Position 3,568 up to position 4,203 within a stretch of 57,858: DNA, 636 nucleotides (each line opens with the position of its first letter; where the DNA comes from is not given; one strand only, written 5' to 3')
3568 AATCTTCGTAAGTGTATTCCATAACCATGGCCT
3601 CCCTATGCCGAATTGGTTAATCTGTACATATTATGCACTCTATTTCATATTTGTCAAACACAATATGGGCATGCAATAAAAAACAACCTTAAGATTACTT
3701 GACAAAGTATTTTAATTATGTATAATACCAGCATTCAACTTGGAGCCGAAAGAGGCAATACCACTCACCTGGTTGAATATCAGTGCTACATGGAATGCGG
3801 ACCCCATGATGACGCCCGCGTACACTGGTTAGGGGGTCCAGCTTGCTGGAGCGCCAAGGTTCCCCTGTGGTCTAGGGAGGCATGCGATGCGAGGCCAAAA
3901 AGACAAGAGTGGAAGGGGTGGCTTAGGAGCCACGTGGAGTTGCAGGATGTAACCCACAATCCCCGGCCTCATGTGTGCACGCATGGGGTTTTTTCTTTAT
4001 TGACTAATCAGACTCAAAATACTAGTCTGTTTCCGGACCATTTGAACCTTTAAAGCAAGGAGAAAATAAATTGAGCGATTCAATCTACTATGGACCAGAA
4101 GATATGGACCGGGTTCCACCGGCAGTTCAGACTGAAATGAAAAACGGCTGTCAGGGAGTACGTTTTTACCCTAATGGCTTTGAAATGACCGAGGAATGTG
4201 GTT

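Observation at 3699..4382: Promoter-to-terminator GC-rich structured RNA (about 260 nt) upstream of a Cys-rich 88-aa ORF: candidate unclassified riboswitch or ncRNA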

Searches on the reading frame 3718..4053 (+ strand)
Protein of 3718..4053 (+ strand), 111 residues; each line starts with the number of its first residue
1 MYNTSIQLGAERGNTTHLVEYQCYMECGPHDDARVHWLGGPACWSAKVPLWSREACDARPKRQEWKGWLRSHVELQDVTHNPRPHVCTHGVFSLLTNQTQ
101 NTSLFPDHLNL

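Call 24: search_protein_families(library=phrogs, proteins=[window:3718-4053:+], max_evalue=0.1)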
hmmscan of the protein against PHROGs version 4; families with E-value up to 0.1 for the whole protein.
window:3718-4053:+ (111 aa): 0 families

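Call 25: search_protein_families(library=padloc, proteins=[window:3718-4053:+], max_evalue=0.1)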
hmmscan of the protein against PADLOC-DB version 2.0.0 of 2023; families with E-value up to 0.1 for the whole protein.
window:3718-4053:+ (111 aa): 0 families

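Call 26: search_protein_families(library=ncbifam, proteins=[window:3718-4053:+], max_evalue=0.1)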
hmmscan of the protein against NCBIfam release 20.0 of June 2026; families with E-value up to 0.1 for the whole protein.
window:3718-4053:+ (111 aa): 0 families

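Call 28: list_cluster_members(proteins=[window:3718-4053:+, window:4071-4337:+, window:3221-3595:-, window:2328-3086:-, window:4381-5097:-])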
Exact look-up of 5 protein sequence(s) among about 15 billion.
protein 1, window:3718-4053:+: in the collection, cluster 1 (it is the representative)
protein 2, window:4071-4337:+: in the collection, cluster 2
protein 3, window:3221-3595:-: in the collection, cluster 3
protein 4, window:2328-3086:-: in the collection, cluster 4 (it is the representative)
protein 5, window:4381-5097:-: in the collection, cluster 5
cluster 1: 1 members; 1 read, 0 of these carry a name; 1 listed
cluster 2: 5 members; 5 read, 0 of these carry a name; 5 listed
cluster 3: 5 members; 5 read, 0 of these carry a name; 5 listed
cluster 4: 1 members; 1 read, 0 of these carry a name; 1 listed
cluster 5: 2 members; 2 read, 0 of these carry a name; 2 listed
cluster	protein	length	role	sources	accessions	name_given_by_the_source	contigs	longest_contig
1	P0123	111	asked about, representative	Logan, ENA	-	-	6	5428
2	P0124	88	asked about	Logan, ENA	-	-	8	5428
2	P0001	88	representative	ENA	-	-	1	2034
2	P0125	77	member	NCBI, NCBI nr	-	-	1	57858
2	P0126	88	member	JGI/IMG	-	-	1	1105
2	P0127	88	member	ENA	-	-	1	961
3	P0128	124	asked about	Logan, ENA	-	-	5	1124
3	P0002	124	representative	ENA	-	-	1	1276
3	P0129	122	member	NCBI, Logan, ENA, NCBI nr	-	-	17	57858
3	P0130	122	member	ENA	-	-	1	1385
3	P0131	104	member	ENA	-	-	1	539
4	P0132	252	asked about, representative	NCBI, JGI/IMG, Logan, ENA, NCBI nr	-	-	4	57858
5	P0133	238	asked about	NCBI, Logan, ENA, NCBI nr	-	-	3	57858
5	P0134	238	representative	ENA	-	-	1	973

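Call 34: find_related_loci(query=window:3718-4050:+, collection=viral_contigs, flank=5000)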
Query window:3718-4050:+ (111 aa) in viral_contigs; peptide patterns used: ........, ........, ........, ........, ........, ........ (x = any residue, [..] = any of these).
11 stretches matched a pattern, but none encodes a relative of the query by tblastn (E <= 1e-3).

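Call 43: search_protein_families(library=pfam, proteins=[window:3718-4053:+], max_evalue=0.01)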
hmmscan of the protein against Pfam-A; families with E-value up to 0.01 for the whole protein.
window:3718-4053:+ (111 aa): 0 families

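Call 52: search_protein_representatives(protein=window:3718-4050:+)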
Query: 111 residues. Proteins with E-value up to 0.001 (for the whole library): 1; up to 1e-10: 1; up to 1e-30: 1. The best 1 are listed.
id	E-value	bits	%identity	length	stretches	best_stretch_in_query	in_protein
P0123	4.0e-76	269.1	100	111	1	1-111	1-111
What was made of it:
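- On Stand-alone bacterial sRNA gene: No homologue of the overlapping ORF (call 52).
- Tried and rejected: phmmer of the 111-aa pseudo-ORF against 1.84e9 representatives matched only itself (call 52).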

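Call 55: search_protein_families(library=pfam, proteins=[window:3718-4053:+], max_evalue=5)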
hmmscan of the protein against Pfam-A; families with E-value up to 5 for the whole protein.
window:3718-4053:+ (111 aa): 0 families
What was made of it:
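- It has no homologue among 1.84e9 representative proteins (call 52) and no Pfam hit (calls 43, 55). There is no homologue among 1.84e9 representatives or in Pfam (calls 52, 43, 55).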

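Call 85: find_encoding_contigs(protein=window:3718-4053:+, flank=10000, max_places=10)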
Protein window:3718-4053:+ (111 aa): 7 contigs read that carry it; 7 places shown.
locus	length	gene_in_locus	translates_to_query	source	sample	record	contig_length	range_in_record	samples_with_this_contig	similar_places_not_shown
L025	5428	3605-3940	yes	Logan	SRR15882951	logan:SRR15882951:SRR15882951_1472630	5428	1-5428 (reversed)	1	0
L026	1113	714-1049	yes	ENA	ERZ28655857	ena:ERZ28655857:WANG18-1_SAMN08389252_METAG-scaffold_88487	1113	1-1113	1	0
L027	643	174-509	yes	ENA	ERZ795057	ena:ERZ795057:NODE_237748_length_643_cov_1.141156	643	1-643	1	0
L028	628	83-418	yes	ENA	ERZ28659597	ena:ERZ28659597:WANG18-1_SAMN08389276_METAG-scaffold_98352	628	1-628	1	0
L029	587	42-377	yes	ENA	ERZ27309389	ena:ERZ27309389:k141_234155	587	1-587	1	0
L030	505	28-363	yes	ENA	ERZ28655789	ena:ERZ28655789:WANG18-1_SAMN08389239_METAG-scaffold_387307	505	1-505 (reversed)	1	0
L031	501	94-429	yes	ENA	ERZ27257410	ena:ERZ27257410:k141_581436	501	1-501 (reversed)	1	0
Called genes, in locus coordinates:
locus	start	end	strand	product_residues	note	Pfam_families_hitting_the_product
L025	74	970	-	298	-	PF01435:Peptidase_M48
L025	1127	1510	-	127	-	-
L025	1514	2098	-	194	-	PF04011:LemA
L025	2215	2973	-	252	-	-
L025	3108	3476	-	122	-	-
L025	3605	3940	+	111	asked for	-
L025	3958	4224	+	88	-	-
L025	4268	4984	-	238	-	PF00106:adh_short, PF05368:NmrA, PF08659:KR, PF23441:SDR (weak), PF01370:Epimerase (weak), PF13460:NAD_binding_10, PF13561:adh_short_C2, PF16363:GDP_Man_Dehyd (weak)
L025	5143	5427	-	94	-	?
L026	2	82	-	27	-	?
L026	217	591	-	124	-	-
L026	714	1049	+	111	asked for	-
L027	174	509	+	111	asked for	-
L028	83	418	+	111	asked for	-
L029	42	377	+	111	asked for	-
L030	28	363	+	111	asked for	-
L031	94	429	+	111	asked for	-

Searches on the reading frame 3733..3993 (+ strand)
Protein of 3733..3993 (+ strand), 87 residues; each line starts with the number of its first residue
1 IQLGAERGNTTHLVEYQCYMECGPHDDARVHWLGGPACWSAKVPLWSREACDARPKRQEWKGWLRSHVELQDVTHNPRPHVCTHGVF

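Call 36: find_related_loci(query=window:3733-3993:+, collection=metagenome_contigs, flank=10000)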
Query window:3733-3993:+ (87 aa) in metagenome_contigs; peptide patterns used: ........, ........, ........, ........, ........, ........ (x = any residue, [..] = any of these).
91 stretches matched a pattern, but none encodes a relative of the query by tblastn (E <= 1e-3).
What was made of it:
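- Tried and rejected: Nothing was found (calls 34, 36).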
